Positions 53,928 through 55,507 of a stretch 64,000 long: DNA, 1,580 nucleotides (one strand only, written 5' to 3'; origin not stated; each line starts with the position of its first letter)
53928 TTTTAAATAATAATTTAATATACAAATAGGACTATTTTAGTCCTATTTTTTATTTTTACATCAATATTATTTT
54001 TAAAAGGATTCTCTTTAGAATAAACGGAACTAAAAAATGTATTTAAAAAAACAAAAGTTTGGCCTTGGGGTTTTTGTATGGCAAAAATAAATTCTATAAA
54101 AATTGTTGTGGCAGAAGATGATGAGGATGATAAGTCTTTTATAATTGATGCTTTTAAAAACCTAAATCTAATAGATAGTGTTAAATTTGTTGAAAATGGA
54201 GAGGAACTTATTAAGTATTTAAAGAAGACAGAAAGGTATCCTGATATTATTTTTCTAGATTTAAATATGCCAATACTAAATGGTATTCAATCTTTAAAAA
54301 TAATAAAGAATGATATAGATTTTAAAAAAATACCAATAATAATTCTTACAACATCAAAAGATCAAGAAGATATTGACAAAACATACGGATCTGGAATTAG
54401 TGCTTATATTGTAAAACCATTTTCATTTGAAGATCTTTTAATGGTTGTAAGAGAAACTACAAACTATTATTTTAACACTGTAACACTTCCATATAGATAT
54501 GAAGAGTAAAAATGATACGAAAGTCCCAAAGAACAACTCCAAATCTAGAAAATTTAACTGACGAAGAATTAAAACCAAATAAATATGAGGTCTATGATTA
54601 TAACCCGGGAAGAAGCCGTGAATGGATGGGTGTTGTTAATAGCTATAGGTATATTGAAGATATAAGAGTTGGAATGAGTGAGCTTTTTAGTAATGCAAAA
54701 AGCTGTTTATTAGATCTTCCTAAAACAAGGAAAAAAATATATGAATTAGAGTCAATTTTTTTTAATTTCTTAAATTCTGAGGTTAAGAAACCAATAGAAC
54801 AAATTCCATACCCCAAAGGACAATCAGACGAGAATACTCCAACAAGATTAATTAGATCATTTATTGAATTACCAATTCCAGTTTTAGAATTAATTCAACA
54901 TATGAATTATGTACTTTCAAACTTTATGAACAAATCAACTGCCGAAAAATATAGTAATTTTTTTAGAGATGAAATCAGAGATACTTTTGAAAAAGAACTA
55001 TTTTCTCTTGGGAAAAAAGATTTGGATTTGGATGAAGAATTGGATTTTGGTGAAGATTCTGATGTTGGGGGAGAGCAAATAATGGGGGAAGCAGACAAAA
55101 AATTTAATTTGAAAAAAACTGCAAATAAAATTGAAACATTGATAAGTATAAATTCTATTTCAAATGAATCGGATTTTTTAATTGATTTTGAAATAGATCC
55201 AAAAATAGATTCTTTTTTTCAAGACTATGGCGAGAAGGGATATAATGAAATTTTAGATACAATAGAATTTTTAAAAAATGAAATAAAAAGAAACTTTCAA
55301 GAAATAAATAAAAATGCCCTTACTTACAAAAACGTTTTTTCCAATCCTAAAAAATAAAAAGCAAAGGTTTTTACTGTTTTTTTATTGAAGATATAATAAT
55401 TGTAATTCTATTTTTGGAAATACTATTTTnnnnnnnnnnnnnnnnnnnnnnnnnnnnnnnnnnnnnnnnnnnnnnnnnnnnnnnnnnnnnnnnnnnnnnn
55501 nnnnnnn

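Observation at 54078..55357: Orphan CheY-like receiver domain co-transcribed with an unknown 281-aa protein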

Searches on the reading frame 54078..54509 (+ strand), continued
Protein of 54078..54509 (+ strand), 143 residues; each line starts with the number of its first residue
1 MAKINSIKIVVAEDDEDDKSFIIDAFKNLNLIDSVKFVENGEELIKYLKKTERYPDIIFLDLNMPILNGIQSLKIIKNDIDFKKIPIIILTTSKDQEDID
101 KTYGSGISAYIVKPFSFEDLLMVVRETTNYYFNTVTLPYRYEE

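Call 90: search_solved_structures(query=L009:4717-6168:+, max_evalue=1e-10)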
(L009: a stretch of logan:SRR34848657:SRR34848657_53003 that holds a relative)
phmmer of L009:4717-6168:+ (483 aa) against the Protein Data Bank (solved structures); distinct sequences matched with E-value up to 1e-10: 15.
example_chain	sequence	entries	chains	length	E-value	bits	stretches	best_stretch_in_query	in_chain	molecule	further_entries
8f71_A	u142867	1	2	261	9.2e-23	84.4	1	243-477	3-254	Histidine kinase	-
4jas_A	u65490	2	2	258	1.8e-17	67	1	243-477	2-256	Histidine kinase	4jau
6azr_A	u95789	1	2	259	5.2e-17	65.5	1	243-477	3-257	Sensor histidine kinase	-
5uht_A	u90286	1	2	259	5.9e-17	65.3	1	243-477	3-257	Sensor histidine kinase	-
2c2a_A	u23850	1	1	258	7.3e-17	65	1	243-477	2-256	SENSOR HISTIDINE KINASE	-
3dge_A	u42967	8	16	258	7.3e-17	65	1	243-477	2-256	Sensor protein | Histidine kinase | Sensor histidine kinase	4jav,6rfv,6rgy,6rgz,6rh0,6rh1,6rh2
6rh7_A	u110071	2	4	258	1.1e-15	61.1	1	243-477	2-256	Sensor histidine kinase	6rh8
3sl2_A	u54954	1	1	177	5.3e-14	55.6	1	332-474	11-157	Sensor histidine kinase yycG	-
4i5s_A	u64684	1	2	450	2e-13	53.7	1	250-470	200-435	Putative histidine kinase CovS; VicK-like protein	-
4u7n_A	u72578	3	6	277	2.7e-13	53.2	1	233-479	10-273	Histidine protein kinase sensor protein | Histidine kinase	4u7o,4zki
5c93_A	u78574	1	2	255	1.2e-12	51.1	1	250-479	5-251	Histidine kinase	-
9ys3_A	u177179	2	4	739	1.7e-11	47.3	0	401-468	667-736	Bacteriophytochrome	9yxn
8uph_A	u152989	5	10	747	1.7e-11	47.3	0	401-468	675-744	Bacteriophytochrome (Light-regulated signal transduction histidine kinase)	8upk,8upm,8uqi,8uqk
8sgk_A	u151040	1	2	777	5.1e-11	45.7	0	249-468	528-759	Bacteriophytochrome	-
8avv_A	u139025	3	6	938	6.3e-11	45.4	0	249-468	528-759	Bacteriophytochrome,Response regulator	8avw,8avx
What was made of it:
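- Closest known: Classical HisKA-type two-component systems. Same: It best matches 8f71, followed by the HK853 set of structures (4jas, 2c2a, 3dge) (call 90).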

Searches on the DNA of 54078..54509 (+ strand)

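Call 77: search_rna_families(source=L001, start=7300, end=8100, threshold=evalue, max_evalue=0.1)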
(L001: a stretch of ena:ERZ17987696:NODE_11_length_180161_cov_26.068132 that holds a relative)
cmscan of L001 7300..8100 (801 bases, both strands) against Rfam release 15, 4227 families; matches with E-value up to 0.1: 0.
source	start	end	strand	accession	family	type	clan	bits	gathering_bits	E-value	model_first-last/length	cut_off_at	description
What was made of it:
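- Tried and rejected: Nothing in the 590-nt leader of L001 (call 77).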

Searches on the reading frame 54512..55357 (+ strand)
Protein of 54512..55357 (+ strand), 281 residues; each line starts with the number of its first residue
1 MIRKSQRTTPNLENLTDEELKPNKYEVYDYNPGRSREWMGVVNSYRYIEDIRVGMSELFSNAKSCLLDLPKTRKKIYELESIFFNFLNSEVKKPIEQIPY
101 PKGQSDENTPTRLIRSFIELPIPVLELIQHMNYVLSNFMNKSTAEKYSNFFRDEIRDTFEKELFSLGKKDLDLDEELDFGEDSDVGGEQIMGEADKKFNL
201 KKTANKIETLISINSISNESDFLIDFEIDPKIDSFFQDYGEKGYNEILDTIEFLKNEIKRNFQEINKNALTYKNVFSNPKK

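Call 4: search_protein_families(library=pfam, proteins=[window:54512-55357:+], max_evalue=0.01)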
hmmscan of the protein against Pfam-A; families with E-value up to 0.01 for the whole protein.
window:54512-55357:+ (281 aa): 0 families

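Call 8: search_dna_similar(query=window:54512-55357:+, collection=phages, mode=protein, max_evalue=0.001, max_rows=40)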
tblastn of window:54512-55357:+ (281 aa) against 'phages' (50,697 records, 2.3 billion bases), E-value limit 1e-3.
No match.

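Call 9: search_protein_families(library=phrogs, proteins=[window:54512-55357:+], max_evalue=0.001)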
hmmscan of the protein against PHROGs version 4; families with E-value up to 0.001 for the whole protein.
window:54512-55357:+ (281 aa): 0 families

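Call 11: find_related_loci(query=window:54512-55357:+, collection=viral_contigs, flank=6000)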
Query window:54512-55357:+ (281 aa) in viral_contigs; peptide patterns used: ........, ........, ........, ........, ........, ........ (x = any residue, [..] = any of these).
9 stretches matched a pattern, but none encodes a relative of the query by tblastn (E <= 1e-3).

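Call 13: find_homologous_proteins(query=window:54512-55357:+, max_evalue=0.01)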
Query window:54512-55357:+ (281 aa): 1 proteins with E <= 0.01 among 808 candidates.
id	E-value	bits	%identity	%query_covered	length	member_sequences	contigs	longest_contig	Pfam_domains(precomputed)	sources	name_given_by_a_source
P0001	1.4e-179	613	100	100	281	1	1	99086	-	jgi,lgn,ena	-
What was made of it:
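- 54512..55357 (+): 281-aa acidic, mostly helical protein of unknown function. It belongs to a five-member family seen only on contigs of this phage clade and starts 2 nt after the receiver's stop codon. Only itself among 5.8 billion clusters (call 13).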

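Call 24: search_protein_representatives(protein=window:54512-55357:+)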
Query: 281 residues. Proteins with E-value up to 0.001 (for the whole library): 3; up to 1e-10: 2; up to 1e-30: 1. The best 3 are listed.
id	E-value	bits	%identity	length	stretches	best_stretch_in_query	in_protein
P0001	4.6e-180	613.4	100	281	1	1-281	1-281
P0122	1.2e-28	117.0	35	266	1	8-183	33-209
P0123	4.6e-08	49.4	25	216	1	26-166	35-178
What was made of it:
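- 54512..55357 (+): Two distant homologues among 1.84 billion representatives (call 24).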

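Call 25: predict_structure(protein=window:54512-55357:+)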
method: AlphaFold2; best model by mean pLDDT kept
length: 281 residues; sequences in the alignment: 1
mean_pLDDT: 41.9   pTM: 0.35
mean pLDDT of the five models: 41.9, 39.8, 38.5, 37.4, 35.1
residues with pLDDT >= 90: 0; 70-90: 2; 50-70: 59; < 50: 220
segments of 3 or more residues with pLDDT < 50: 1-16, 18-42, 99-127, 134-281
pLDDT, mean of each block of 10 residues (from residue 1): 35 44 32 42 54 63 57 61 66 54 39 38 48 49 45 42 34 32 29 27 26 29 32 38 41 44 40 33 33
secondary structure, 60 per line:
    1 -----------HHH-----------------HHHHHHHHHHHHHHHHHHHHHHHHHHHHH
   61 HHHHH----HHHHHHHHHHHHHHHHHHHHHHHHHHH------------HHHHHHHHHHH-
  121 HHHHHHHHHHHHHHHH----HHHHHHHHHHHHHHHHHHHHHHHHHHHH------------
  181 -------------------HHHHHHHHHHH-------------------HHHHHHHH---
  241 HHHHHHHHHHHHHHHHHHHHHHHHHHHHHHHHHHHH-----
elements in order: H32-65 H70-96 H109-119 H121-136 H141-168 H200-210 H230-237 H241-276
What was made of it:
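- Tried and rejected: The single-sequence model had pLDDT 42 (call 25).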

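Call 28: find_encoding_contigs(protein=P0122, flank=8000, max_places=3)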
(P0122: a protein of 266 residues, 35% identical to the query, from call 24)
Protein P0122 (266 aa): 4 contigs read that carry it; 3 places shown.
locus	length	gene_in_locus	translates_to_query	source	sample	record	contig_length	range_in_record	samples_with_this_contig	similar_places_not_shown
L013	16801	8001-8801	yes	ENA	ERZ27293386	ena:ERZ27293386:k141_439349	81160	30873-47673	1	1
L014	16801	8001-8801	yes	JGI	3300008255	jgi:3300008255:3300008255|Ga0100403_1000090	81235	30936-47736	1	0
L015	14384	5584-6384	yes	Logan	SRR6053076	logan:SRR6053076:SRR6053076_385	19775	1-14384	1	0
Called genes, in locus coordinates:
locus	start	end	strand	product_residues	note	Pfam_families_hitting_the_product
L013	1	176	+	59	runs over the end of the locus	-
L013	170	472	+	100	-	-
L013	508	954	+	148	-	-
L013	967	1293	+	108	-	-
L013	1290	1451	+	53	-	-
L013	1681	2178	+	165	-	-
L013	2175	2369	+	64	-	-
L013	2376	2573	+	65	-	-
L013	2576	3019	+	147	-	-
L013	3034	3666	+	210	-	-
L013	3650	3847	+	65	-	-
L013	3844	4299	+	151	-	-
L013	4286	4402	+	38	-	-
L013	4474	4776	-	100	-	-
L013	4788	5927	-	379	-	PF13439:Glyco_transf_4 (faint), PF00534:Glycos_transf_1 (weak)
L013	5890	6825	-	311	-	PF04230:PS_pyruv_trans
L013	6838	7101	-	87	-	-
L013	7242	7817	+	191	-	-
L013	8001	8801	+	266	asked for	-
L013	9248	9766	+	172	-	PF01844:HNH, PF13395:HNH_4, PF14279:HNH_5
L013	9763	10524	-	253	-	-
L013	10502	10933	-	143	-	-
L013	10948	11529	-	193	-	-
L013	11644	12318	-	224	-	-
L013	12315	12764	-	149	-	-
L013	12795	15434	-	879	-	PF12689:Acid_PPase (weak)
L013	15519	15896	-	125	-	-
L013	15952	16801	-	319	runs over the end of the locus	-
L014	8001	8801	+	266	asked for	-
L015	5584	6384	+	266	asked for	-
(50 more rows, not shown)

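Call 33: search_protein_families(library=pfam, proteins=[P0122, P0123], max_evalue=0.01)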
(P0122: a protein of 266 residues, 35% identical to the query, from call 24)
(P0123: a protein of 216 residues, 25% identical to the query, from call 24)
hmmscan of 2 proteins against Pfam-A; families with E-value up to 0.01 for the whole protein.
P0122 (266 aa): 0 families

P0123 (216 aa): 0 families

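Call 35: find_homologous_proteins(query=A1, max_evalue=0.01)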
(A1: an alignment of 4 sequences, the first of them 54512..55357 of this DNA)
Query A1 (4 sequences) (281 aa, profile of the alignment): 4 proteins with E <= 0.01 among 3761 candidates.
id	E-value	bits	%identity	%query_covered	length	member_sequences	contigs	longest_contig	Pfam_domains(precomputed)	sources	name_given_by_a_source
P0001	4.6e-90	320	100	100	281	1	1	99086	-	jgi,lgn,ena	-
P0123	1.0e-73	266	26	49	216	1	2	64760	-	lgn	-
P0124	7.5e-69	250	26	17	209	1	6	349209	-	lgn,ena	-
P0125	5.5e-52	195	26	17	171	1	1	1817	-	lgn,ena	-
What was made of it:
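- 54512..55357 (+): A profile search brings the family to five members (calls 24, 35).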

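Call 36: find_encoding_contigs(protein=P0123, flank=8000, max_places=2)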
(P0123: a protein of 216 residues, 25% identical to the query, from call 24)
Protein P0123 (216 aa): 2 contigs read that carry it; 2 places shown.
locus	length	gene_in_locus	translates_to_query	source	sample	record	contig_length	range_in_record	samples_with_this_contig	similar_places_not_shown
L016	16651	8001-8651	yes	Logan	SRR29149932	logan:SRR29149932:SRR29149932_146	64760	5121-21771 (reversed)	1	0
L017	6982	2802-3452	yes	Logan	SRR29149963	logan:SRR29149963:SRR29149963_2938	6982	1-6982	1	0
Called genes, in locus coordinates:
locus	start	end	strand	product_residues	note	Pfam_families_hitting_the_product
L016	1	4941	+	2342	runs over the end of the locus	PF14890:Intein_splicing, PF05204:Hom_end (faint), PF14528:LAGLIDADG_3 (weak)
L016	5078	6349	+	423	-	-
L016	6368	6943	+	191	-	-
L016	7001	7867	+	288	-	-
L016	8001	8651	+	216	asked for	-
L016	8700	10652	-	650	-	-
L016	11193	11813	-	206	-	PF03167:UDG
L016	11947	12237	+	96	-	-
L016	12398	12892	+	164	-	-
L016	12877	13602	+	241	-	-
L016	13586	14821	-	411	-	-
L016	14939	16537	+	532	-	PF00270:DEAD, PF04851:ResIII (weak), PF00271:Helicase_C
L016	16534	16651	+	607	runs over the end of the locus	PF13692:Glyco_trans_1_4 (weak), PF00534:Glycos_transf_1 (weak)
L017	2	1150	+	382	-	?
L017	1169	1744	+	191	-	-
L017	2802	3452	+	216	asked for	-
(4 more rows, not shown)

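Call 37: find_encoding_contigs(protein=P0125, flank=3000, max_places=2)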
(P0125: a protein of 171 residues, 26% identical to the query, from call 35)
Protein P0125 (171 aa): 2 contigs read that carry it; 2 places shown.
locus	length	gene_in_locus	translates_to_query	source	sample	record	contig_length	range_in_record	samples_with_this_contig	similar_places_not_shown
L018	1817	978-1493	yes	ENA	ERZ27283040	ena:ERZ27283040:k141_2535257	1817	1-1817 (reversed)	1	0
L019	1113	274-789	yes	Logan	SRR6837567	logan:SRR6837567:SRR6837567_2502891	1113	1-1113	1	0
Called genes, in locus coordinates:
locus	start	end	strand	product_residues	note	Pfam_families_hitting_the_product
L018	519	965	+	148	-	PF00072:Response_reg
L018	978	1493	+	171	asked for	-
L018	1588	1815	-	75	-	?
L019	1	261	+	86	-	?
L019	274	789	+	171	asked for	-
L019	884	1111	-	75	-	?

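Call 61: predict_structure(alignment_id=A3)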
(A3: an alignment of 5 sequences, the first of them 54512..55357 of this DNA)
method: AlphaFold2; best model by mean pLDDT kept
length: 281 residues; sequences in the alignment: 5
mean_pLDDT: 58.0   pTM: 0.47
mean pLDDT of the five models: 58.0, 56.4, 56.1, 54.8, 52.1
residues with pLDDT >= 90: 6; 70-90: 100; 50-70: 54; < 50: 121
segments of 3 or more residues with pLDDT < 50: 1-21, 93-117, 170-231, 233-237, 278-281
pLDDT, mean of each block of 10 residues (from residue 1): 33 41 62 57 70 88 82 89 83 43 35 41 84 82 79 86 68 39 35 32 35 31 35 49 66 72 60 50 40
secondary structure, 60 per line:
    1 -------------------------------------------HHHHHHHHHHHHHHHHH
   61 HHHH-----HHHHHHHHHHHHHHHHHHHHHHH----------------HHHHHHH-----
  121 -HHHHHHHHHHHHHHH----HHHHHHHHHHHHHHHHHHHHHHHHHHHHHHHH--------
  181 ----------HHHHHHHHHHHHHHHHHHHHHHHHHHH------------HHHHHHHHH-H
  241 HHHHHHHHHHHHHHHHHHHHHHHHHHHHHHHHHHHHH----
elements in order: H44-64 H70-92 H109-115 H122-136 H141-172 H191-217 H230-238 H240-277
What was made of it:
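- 54512..55357 (+): AF2 mean pLDDT is 58, with a helical core at pLDDT about 80-89 (call 61).
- Tried and rejected: A five-sequence alignment raised it to 58, with a confident helical core (call 61).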

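Call 64: fold_search(model_id=the predicted structure, library=viral)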
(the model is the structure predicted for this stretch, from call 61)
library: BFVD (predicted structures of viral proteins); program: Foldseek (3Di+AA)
matches with E <= 10: 79; with E <= 0.001: 0
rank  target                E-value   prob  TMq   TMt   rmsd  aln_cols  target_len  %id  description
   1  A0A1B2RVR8            5.7e-01  0.23  0.20  0.32  10.8       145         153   12  Uncharacterized protein [Lymphocystis disease virus 3]
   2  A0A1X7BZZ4            1.3e+00  0.06  0.14  0.16  64.2       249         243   16  (no name in the UniProt tables at hand)
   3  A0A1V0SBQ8            1.4e+00  0.06  0.14  0.14  28.6       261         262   15  t-SNARE complex subunit, syntaxin [Catovirus CTV1]
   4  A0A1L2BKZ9            1.5e+00  0.08  0.19  0.21  25.7       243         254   12  (no name in the UniProt tables at hand)
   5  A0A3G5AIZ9            2.0e+00  0.04  0.13  0.17  31.8       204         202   13  t-SNARE coiled-coil homology domain-containing protein [Satyrvirus sp.]
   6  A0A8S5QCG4            2.0e+00  0.03  0.12  0.08  33.3       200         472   13  STRUCTURAL MAINTENANCE OF CHROMOSOMES PROTEIN [Siphoviridae sp. ctqBH20]
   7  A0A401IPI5            2.1e+00  0.05  0.16  0.20  19.5       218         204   17  Wsv419-like protein [Penaeus monodon endogenous nimavirus]
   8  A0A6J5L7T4            2.4e+00  0.08  0.21  0.23  25.0       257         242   14  Uncharacterized protein [uncultured Caudovirales phage]
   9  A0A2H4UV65            2.8e+00  0.03  0.11  0.17  25.9       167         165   16  t-SNARE coiled-coil homology domain-containing protein [Bodo saltans virus]
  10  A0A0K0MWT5            3.0e+00  0.08  0.11  0.28  17.5       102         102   13  Uncharacterized protein [Gordonia phage GTE6]
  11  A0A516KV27            3.0e+00  0.05  0.15  0.18  25.5       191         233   12  Membrane protein [Microbacterium phage FuzzBuster]
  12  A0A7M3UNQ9            3.0e+00  0.04  0.14  0.26  22.2       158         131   13  HMG box domain-containing protein [Pyramimonas orientalis virus]
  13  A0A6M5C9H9            3.1e+00  0.06  0.19  0.18  25.0       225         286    9  (no name in the UniProt tables at hand)
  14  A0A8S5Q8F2            3.3e+00  0.18  0.19  0.52  10.4        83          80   13  Holin [Siphoviridae sp. ctf8W5]
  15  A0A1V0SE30            3.3e+00  0.01  0.09  0.08  25.0       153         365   14  Uncharacterized protein [Indivirus ILV1]
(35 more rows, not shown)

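Call 65: fold_search(model_id=the predicted structure, library=pdb)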
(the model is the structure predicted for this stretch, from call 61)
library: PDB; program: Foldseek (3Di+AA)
matches with E <= 10: 65; with E <= 0.001: 0
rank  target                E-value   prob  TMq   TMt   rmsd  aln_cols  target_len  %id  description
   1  8i21_A                8.6e-01  0.07  0.13  0.14  38.3       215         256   12  Cryo-EM structure of 6-subunit Smc5/6 arm region (released 2024-06-26)
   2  9fb1_A                2.3e+00  0.08  0.17  0.27  12.0       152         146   15  Crystal structure of Rv2242 regulator N-terminal fragment (1-160) (released 2024-12-18)
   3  4ilo_A                2.7e+00  0.06  0.16  0.18  32.8       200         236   12  2.12A resolution structure of CT398 from Chlamydia trachomatis (released 2014-01-01)
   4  8qhx                  2.7e+00  0.03  0.13  0.17  44.8       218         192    9  280A Vipp1 H1-6 helical tubes in the presence of EPL (released 2024-09-18)
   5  8d74_D                3.0e+00  0.04  0.15  0.21  19.9       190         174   14  Cryo-EM structure of human CNTF signaling complex: model containing the interaction core region (released 2023-03-29)
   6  7q83_B                3.2e+00  0.13  0.22  0.36  13.8       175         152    7  Crystal structure of S. cerevisiae Sso2 in complex with the pleckstrin homology domain of Sec3 (released 2022-08-31)
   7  1rw5_MODEL_1_A        3.2e+00  0.03  0.13  0.17  20.0       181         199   13  Solution structure of human prolactin (released 2005-02-22)
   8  7zxk_A                3.8e+00  0.04  0.16  0.24  18.7       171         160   11  Human IL-27 in complex with neutralizing SRF388 FAb fragment (released 2022-11-02)
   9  9d5n_CD               3.8e+00  0.02  0.11  0.11  31.3       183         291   12  48-nm doublet microtubule from Trichomonas vaginalis strain G3 (released 2025-05-14)
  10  6kgx_zE               3.8e+00  0.02  0.10  0.08  25.9       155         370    8  Structure of the phycobilisome from the red alga Porphyridium purpureum (released 2019-12-11)
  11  5m4y_E                4.0e+00  0.08  0.21  0.30  13.8       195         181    9  Crystal structure of the Sec3/Sso2 complex at 2.20 angstrom resolution (released 2017-02-08)
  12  7dgu                  4.0e+00  0.08  0.14  0.35  13.6       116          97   12  De novo designed protein H4A1R (released 2021-11-24)
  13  9o7y_C                4.2e+00  0.02  0.11  0.04  32.3       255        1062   14  Cryo-EM structure of apo rabbit TRPM3 having 2 resting and 2 activated subunits (para position) at 18 degrees Celsius (released 2025-12-17)
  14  7tgh_6                4.5e+00  0.04  0.15  0.16  22.7       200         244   10  Cryo-EM structure of respiratory super-complex CI+III2 from Tetrahymena thermophila (released 2022-04-06)
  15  9g83_J                4.5e+00  0.03  0.15  0.19  21.0       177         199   15  Respiratory supercomplex CI1-CIII2-CIV2-(cbb3)1 from alphaproteobacterium (released 2026-02-04)
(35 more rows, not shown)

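Call 88: search_protein_families(library=padloc, proteins=[window:54512-55357:+], max_evalue=0.001)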
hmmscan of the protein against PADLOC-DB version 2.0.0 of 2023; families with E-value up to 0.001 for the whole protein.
window:54512-55357:+ (281 aa): 0 families

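Call 89: search_protein_families(library=ncbifam, proteins=[window:54512-55357:+], max_evalue=0.001)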
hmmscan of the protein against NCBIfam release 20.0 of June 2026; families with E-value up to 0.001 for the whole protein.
window:54512-55357:+ (281 aa): 0 families
